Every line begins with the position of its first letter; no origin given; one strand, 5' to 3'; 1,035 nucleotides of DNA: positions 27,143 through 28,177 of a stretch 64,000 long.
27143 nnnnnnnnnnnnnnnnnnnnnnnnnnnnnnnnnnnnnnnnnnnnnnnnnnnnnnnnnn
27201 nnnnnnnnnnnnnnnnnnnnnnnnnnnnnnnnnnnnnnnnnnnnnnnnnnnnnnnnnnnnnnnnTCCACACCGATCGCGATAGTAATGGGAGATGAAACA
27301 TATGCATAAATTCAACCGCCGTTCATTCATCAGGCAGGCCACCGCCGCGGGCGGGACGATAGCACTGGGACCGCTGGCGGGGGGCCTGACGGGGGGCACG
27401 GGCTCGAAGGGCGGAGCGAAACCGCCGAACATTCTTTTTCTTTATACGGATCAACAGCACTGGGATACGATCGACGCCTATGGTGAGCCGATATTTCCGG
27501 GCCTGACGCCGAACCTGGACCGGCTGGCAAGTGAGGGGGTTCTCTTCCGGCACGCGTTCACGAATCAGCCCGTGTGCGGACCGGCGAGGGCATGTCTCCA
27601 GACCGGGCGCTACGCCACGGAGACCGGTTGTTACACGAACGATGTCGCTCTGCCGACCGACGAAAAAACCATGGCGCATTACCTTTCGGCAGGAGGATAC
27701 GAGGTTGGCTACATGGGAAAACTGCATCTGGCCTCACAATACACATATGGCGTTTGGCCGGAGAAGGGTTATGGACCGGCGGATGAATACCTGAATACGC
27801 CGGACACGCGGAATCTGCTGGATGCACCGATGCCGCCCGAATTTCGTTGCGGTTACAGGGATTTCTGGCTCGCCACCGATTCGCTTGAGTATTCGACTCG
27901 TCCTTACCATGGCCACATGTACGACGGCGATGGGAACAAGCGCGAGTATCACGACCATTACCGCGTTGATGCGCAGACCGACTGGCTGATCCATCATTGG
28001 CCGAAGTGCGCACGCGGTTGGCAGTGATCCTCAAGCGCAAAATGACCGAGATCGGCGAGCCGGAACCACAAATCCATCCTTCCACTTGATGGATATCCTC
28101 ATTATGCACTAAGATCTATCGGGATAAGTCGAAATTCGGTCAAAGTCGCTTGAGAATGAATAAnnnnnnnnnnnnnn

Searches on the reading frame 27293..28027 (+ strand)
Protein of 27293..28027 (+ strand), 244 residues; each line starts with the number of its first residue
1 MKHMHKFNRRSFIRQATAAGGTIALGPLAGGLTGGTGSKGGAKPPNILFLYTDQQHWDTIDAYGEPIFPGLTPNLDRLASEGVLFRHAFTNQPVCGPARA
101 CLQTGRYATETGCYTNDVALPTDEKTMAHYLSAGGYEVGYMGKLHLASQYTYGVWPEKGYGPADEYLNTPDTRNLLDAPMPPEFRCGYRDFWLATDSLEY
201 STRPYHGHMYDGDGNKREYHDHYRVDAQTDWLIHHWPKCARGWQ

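Call 17: search_protein_families(library=pfam, proteins=[window:27293-28027:+])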
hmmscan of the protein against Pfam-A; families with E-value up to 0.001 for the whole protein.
window:27293-28027:+ (244 aa): 2 families
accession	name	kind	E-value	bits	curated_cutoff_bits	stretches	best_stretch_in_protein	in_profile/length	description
PF00884.28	Sulfatase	-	3.9e-20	72.8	25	1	45-151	1-107/301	Sulfatase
PF01663.27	Phosphodiest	-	1.3e-05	25.5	23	1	48-126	2-75/342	Type I phosphodiesterase / nucleotide pyrophosphatase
